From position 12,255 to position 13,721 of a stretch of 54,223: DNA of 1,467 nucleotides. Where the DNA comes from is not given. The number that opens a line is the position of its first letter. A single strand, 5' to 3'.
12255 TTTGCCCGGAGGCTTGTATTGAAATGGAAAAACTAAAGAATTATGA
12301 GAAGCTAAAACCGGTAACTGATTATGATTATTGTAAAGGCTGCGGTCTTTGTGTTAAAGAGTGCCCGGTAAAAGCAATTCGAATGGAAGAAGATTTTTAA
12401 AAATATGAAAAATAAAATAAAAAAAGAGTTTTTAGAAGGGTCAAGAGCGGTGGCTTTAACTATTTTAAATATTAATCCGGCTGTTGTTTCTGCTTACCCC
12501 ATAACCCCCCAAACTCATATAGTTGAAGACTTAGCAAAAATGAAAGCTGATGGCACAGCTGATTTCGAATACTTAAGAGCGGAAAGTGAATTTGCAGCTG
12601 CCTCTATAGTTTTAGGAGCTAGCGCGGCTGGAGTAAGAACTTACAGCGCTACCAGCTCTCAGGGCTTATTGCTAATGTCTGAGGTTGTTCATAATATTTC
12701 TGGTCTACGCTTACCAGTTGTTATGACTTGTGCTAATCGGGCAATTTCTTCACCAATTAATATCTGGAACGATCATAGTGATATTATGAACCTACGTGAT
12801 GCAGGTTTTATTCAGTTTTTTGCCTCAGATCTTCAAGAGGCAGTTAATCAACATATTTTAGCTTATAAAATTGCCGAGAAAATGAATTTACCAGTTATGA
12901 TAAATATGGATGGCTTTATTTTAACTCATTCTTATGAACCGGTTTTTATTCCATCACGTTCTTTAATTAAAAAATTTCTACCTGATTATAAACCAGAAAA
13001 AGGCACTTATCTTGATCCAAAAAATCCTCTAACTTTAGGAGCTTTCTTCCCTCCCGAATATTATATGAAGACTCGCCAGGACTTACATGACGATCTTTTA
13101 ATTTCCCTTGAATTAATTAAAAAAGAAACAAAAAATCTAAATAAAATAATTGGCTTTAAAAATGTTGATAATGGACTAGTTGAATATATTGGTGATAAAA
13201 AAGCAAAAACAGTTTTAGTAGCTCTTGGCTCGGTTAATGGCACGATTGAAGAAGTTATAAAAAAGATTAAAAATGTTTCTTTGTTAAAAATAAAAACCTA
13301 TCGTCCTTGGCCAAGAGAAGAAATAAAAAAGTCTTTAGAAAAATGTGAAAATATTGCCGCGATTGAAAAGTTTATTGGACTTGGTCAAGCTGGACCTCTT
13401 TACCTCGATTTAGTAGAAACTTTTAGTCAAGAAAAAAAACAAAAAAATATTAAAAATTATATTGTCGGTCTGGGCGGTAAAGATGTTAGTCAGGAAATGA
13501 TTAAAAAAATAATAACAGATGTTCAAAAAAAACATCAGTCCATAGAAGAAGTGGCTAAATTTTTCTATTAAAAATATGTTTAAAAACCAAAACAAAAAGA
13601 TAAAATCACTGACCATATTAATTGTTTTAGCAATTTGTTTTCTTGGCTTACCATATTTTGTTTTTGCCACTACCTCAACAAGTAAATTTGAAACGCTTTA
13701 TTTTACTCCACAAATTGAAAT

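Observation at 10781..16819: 2-oxoacid:ferredoxin oxidoreductase operon interleaved with two exported pilin-like genes and headed by a DsbA-like gene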

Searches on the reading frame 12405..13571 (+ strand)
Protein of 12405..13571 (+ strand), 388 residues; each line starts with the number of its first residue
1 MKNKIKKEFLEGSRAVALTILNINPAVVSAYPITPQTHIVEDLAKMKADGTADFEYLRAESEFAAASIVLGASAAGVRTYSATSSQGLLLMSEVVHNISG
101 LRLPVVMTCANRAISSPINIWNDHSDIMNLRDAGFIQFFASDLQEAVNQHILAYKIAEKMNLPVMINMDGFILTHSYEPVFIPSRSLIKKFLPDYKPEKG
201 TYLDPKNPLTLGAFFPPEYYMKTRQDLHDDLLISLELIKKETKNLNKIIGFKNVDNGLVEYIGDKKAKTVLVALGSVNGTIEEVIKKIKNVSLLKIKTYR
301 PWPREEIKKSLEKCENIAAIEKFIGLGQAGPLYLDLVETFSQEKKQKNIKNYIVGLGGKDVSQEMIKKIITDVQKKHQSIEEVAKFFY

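Call 3: search_protein_families(library=pfam, proteins=[window:12405-13571:+], max_evalue=0.01)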
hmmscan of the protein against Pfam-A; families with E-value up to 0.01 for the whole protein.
window:12405-13571:+ (388 aa): 2 families
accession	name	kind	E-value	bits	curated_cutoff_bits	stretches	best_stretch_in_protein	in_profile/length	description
PF01855.24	POR_N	-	5.3e-68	229.6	27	1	22-230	5-218/231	Pyruvate flavodoxin/ferredoxin oxidoreductase, thiamine diP-bdg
PF17147.9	PFOR_II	-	1.8e-17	64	27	1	267-364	1-100/102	Pyruvate:ferredoxin oxidoreductase core domain II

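Call 4: search_protein_families(library=ncbifam, proteins=[window:12405-13571:+], max_evalue=0.01)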
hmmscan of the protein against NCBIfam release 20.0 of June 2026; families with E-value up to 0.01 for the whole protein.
window:12405-13571:+ (388 aa): 13 families
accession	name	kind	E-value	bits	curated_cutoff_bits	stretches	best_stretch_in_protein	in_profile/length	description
NF040682.1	PorA_Arch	equivalog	8.1e-123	410.1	550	1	8-383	4-379/387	pyruvate synthase subunit PorA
NF006233.0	PRK08367.1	equivalog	3e-95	319.4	625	1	8-381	5-382/394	pyruvate ferredoxin oxidoreductase subunit alpha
NF006232.0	PRK08366.1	equivalog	3.2e-78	263.1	646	1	3-375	3-376/394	2-ketoisovalerate ferredoxin oxidoreductase subunit alpha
NF007201.0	PRK09622.1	equivalog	3e-77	260.2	590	1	7-378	10-383/405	2-oxoacid:ferredoxin oxidoreductase subunit alpha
NF045764.1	PhenlGlyoxDHPadG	equivalog_domain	4.9e-66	222.9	700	1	10-375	5-381/398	NADH-dependent phenylglyoxylate dehydrogenase subunit alpha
NF045791.1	OxalOxredalpha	equivalog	3e-58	197.8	500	1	7-375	4-377/395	oxalate oxidoreductase subunit alpha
TIGR02176.1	pyruv_ox_red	equivalog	6.2e-46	156.8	911.35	1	11-376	5-381/1167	pyruvate:ferredoxin (flavodoxin) oxidoreductase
TIGR03710.1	OAFO_sf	subfamily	5.2e-31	107.9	482.75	1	4-322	190-522/561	2-oxoacid:acceptor oxidoreductase subunit alpha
NF006412.0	PRK08659.1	equivalog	8.9e-31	107.4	411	1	6-372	4-375/378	2-oxoacid:acceptor oxidoreductase subunit alpha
NF005507.0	PRK07119.1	subfamily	1.7e-30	106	399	1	6-325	3-309/352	3-methyl-2-oxobutanoate dehydrogenase subunit VorB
NF041170.1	Oxoac_fdxalpha_Archa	equivalog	1.3e-21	76.6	800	2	8-172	236-415/636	2-oxoacid:ferredoxin oxidoreductase subunit alpha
NF007206.0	PRK09627.1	equivalog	2.8e-21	75.9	579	1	11-346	7-352/375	2-oxoglutarate synthase subunit alpha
TIGR03336.1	IOR_alpha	equivalog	2.6e-14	52.5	650.9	1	7-170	2-163/595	indolepyruvate ferredoxin oxidoreductase subunit alpha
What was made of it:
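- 12405..13571 (+): porA, the alpha subunit (POR_N plus PFOR_II). Calls 3 and 4 (PF01855 5.3e-68, PF17147 1.8e-17; best NCBIfam hit PorA_Arch at 410 bits, below its 550-bit equivalog cut-off).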

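Call 23: find_homologous_proteins(query=window:12405-13571:+, max_evalue=1e-30)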
Query window:12405-13571:+ (388 aa): 7998 proteins with E <= 1e-30 among 8000 candidates; the best 120 are listed.
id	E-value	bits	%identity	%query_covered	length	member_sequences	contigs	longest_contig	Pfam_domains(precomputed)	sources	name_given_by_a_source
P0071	2.6e-236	802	97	97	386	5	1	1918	PF01855.25,PF17147.10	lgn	-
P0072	8.4e-178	609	74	97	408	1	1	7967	PF01855.25,PF17147.10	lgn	-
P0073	2.1e-177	608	73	99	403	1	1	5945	PF01855.25,PF17147.10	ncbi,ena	-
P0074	9.0e-177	606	73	96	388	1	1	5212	PF01855.25,PF17147.10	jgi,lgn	-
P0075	1.2e-175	602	72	98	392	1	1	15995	PF01855.25,PF17147.10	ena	-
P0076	1.4e-175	602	72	98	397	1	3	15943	PF01855.25,PF17147.10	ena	-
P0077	2.5e-175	601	72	98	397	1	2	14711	PF01855.25,PF17147.10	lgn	-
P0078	3.6e-175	601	72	98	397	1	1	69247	PF01855.25,PF17147.10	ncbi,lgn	-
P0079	3.9e-175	600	72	98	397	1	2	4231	PF01855.25,PF17147.10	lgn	-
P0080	7.1e-175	600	73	93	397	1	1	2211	PF01855.25,PF17147.10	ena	-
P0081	7.1e-175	600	73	93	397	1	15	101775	PF01855.25,PF17147.10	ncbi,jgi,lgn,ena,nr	ncbi:pyruvate ferredoxin oxidoreductase [Candidatus Falkowbacteria bacterium]|nr:pyruvate ferredoxin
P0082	3.4e-174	597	71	98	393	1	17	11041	PF01855.25,PF17147.10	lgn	-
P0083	5.4e-174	597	72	98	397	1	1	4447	PF01855.25,PF17147.10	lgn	-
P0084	9.0e-174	596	72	98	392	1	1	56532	PF01855.25,PF17147.10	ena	-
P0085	5.3e-173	593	71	98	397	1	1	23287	PF01855.25,PF17147.10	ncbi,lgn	-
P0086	1.4e-172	592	71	96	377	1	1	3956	PF01855.25,PF17147.10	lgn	-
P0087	1.9e-172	592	70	98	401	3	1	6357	PF01855.25,PF17147.10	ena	-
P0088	3.5e-172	591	71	96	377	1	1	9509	PF01855.25,PF17147.10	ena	-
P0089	3.8e-172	591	72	95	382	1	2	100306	PF01855.25,PF17147.10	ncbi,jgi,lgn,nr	ncbi:MAG: pyruvate ferredoxin oxidoreductase [Patescibacteria group bacterium]|jgi:pyruvate ferredox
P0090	5.5e-172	590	73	97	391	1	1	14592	PF01855.25,PF17147.10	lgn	-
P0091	8.4e-172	589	73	97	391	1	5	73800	PF01855.25,PF17147.10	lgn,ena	-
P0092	1.4e-171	589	70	98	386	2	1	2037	PF01855.25,PF17147.10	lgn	-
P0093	6.2e-171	587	71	97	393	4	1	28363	PF01855.25,PF17147.10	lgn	-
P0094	2.0e-168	578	69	97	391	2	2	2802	PF01855.25,PF17147.10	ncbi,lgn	-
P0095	8.0e-168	576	70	93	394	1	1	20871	PF01855.25,PF17147.10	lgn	-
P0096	1.0e-167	576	70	95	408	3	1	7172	PF01855.25,PF17147.10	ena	-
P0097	1.6e-167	575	71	97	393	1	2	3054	PF01855.25,PF17147.10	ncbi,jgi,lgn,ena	-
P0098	1.9e-167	575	71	93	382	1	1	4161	PF01855.25,PF17147.10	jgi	-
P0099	3.1e-167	574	69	98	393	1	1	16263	PF01855.25,PF17147.10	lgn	-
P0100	1.4e-166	572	68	96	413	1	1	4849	PF01855.25,PF17147.10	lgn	-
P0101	1.6e-165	569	69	96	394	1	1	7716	PF01855.25,PF17147.10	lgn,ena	-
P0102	2.4e-165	568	69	97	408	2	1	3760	PF01855.25,PF17147.10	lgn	-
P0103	3.7e-165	568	69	96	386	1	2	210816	PF01855.25,PF17147.10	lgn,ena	-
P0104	3.8e-165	568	68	97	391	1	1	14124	PF01855.25,PF17147.10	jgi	jgi:pyruvate ferredoxin oxidoreductase alpha subunit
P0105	4.5e-165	567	70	93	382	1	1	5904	PF01855.25,PF17147.10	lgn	-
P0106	1.5e-164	566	68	98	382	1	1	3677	PF01855.25,PF17147.10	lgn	-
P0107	4.2e-164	564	66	99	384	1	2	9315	PF01855.25,PF17147.10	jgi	-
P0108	3.9e-163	561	67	98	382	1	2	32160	PF01855.25,PF17147.10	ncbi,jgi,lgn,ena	ncbi:MAG: pyruvate ferredoxin oxidoreductase [Patescibacteria group bacterium]|jgi:pyruvate ferredox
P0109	5.1e-163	561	66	99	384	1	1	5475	PF01855.25,PF17147.10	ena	-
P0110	1.2e-162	559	68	96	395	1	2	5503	PF01855.25,PF17147.10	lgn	-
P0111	1.9e-162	559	68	96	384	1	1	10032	PF01855.25,PF17147.10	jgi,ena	-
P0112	2.2e-162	559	67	99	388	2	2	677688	PF01855.25,PF17147.10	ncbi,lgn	-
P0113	4.6e-162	557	66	99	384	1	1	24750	PF01855.25,PF17147.10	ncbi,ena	-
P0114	6.4e-162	557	66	97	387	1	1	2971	PF01855.25,PF17147.10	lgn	-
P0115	8.3e-162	557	67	98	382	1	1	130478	PF01855.25,PF17147.10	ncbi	-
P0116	8.3e-162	557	67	96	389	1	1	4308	PF01855.25,PF17147.10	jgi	jgi:pyruvate ferredoxin oxidoreductase alpha subunit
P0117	1.1e-161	556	65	99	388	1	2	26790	PF01855.25,PF17147.10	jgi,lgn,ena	jgi:pyruvate ferredoxin oxidoreductase alpha subunit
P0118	1.2e-161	556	66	98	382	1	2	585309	PF01855.25,PF17147.10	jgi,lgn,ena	-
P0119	1.6e-161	556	66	98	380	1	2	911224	PF01855.25,PF17147.10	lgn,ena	-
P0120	1.8e-161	555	66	98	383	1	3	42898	PF01855.25,PF17147.10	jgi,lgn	-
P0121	2.5e-161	555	66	98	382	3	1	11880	PF01855.25,PF17147.10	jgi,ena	-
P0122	3.8e-161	554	65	98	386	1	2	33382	PF01855.25,PF17147.10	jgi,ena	jgi:pyruvate ferredoxin oxidoreductase alpha subunit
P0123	4.8e-161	554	66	98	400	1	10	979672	PF01855.25,PF17147.10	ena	-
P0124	5.1e-161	554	65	98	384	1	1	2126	PF01855.25,PF17147.10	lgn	-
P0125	5.4e-161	554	65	98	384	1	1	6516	PF01855.25,PF17147.10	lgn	-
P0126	5.5e-161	554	69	96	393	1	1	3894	PF01855.25,PF17147.10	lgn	-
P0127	5.6e-161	554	66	99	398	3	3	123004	PF01855.25,PF17147.10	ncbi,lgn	-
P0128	1.3e-160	553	67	99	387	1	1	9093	PF01855.25,PF17147.10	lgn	-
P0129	1.4e-160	553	66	98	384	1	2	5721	PF01855.25,PF17147.10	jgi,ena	-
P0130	1.5e-160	552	66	98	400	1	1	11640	PF01855.25,PF17147.10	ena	-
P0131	1.7e-160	552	67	98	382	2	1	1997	PF01855.25,PF17147.10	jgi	jgi:pyruvate ferredoxin oxidoreductase alpha subunit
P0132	2.4e-160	552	67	98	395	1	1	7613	PF01855.25,PF17147.10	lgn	-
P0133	3.3e-160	551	66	98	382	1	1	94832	PF01855.25,PF17147.10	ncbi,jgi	-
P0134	3.6e-160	551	67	96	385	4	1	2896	PF01855.25,PF17147.10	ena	-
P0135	5.5e-160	551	67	96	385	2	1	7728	PF01855.25,PF17147.10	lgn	-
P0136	8.6e-160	550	66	98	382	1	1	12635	PF01855.25,PF17147.10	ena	-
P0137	8.6e-160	550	64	98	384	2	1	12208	PF01855.25,PF17147.10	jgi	-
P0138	8.6e-160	550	66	99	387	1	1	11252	PF01855.25,PF17147.10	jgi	-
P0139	1.2e-159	549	65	99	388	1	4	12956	PF01855.25,PF17147.10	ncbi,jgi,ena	jgi:pyruvate ferredoxin oxidoreductase alpha subunit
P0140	1.8e-159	549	68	97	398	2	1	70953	PF01855.25,PF17147.10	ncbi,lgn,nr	ncbi:MAG: pyruvate ferredoxin oxidoreductase [Candidatus Falkowbacteria bacterium]|nr:pyruvate ferre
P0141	1.8e-159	549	64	99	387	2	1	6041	PF01855.25,PF17147.10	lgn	-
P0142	2.1e-159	549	65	99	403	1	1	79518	PF01855.25,PF17147.10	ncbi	-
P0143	2.1e-159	549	65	96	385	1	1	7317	PF01855.25,PF17147.10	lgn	-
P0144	2.2e-159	549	65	98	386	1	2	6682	PF01855.25,PF17147.10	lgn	-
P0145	2.3e-159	549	65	99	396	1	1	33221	PF01855.25,PF17147.10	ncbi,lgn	-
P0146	2.6e-159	548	65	99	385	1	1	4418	PF01855.25,PF17147.10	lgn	-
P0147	2.9e-159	548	66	96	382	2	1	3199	PF01855.25,PF17147.10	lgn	-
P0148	3.5e-159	548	65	98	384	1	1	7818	PF01855.25,PF17147.10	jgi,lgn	-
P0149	3.6e-159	548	66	96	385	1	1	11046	PF01855.25,PF17147.10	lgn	-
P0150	4.8e-159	548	65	98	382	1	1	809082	PF01855.25,PF17147.10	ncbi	ncbi:MAG: pyruvate ferredoxin oxidoreductase [Patescibacteria group bacterium]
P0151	4.9e-159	547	67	97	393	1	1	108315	PF01855.25,PF17147.10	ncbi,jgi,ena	ncbi:MAG: pyruvate ferredoxin oxidoreductase [Patescibacteria group bacterium]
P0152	5.0e-159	547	65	98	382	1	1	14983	PF01855.25,PF17147.10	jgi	-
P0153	5.5e-159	547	65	99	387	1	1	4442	PF01855.25,PF17147.10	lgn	-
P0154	6.4e-159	547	64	98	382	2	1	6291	PF01855.25,PF17147.10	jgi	-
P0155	8.5e-159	547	66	98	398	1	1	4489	PF01855.25,PF17147.10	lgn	-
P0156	8.7e-159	547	65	98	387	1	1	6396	PF01855.25,PF17147.10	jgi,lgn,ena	-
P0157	9.2e-159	547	66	98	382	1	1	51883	PF01855.25,PF17147.10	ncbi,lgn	-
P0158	9.6e-159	547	65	99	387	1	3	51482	PF01855.25,PF17147.10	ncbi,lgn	ncbi:MAG: pyruvate ferredoxin oxidoreductase [Patescibacteria group bacterium]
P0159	1.0e-158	546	64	98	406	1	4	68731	PF01855.25,PF17147.10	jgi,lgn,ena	-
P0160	1.6e-158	546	64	99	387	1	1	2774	PF01855.25,PF17147.10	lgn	-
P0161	1.6e-158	546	66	99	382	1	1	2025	PF01855.25,PF17147.10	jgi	-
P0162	1.7e-158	546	65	99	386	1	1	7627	PF01855.25,PF17147.10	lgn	-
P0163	1.7e-158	546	68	95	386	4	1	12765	PF01855.25,PF17147.10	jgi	-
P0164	2.1e-158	545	65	98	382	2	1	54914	PF01855.25,PF17147.10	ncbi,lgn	ncbi:MAG: pyruvate ferredoxin oxidoreductase [Candidatus Falkowbacteria bacterium]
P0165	2.2e-158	545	66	98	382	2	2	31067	PF01855.25,PF17147.10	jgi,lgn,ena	-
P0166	3.8e-158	545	65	97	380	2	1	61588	PF01855.25,PF17147.10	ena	-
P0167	6.4e-158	544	67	95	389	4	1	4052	PF01855.25,PF17147.10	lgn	-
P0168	6.4e-158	544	66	99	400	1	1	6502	PF01855.25,PF17147.10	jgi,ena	jgi:pyruvate ferredoxin oxidoreductase alpha subunit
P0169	8.0e-158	543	67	96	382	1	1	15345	PF01855.25,PF17147.10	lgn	-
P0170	9.8e-158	543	64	98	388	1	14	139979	PF01855.25,PF17147.10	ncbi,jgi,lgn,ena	jgi:pyruvate ferredoxin oxidoreductase alpha subunit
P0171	1.8e-157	542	64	99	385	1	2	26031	PF01855.25,PF17147.10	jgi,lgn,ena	-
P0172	2.3e-157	542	63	98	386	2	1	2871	PF01855.25,PF17147.10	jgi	-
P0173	2.5e-157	542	65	96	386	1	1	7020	PF01855.25,PF17147.10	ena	-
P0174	2.7e-157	542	65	97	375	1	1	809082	PF01855.25,PF17147.10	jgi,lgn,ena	-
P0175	2.8e-157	542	65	97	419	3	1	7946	PF01855.25,PF17147.10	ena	-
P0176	3.4e-157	541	67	95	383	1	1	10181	PF01855.25,PF17147.10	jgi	-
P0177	3.5e-157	541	64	98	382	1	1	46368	PF01855.25,PF17147.10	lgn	-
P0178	3.8e-157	541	67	98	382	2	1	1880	PF01855.25,PF17147.10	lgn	-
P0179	4.0e-157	541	64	98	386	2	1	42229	PF01855.25,PF17147.10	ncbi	-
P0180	4.1e-157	541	66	97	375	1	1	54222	PF01855.25,PF17147.10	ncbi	-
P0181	4.3e-157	541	65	97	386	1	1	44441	PF01855.25,PF17147.10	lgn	-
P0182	4.4e-157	541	66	96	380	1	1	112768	PF01855.25,PF17147.10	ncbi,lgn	-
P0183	7.2e-157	540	66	96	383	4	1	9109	PF01855.25,PF17147.10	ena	-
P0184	7.4e-157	540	65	98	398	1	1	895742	PF01855.25,PF17147.10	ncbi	-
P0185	8.6e-157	540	65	98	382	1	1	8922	PF01855.25,PF17147.10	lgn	-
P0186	1.0e-156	540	66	99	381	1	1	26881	PF01855.25,PF17147.10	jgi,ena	-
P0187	1.5e-156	539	65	97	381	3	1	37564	PF01855.25,PF17147.10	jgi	-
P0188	1.8e-156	539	65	97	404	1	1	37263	PF01855.25,PF17147.10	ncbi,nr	ncbi:MAG: pyruvate ferredoxin oxidoreductase [bacterium]|nr:pyruvate ferredoxin oxidoreductase [bact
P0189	2.4e-156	539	67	96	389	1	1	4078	PF01855.25,PF17147.10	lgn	-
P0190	2.7e-156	538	64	98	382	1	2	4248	PF01855.25,PF17147.10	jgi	jgi:pyruvate ferredoxin oxidoreductase alpha subunit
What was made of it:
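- Tried and rejected: The PorA homologue search (call 23) listed only the 120 best hits, all in-clade at 63-97% identity.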
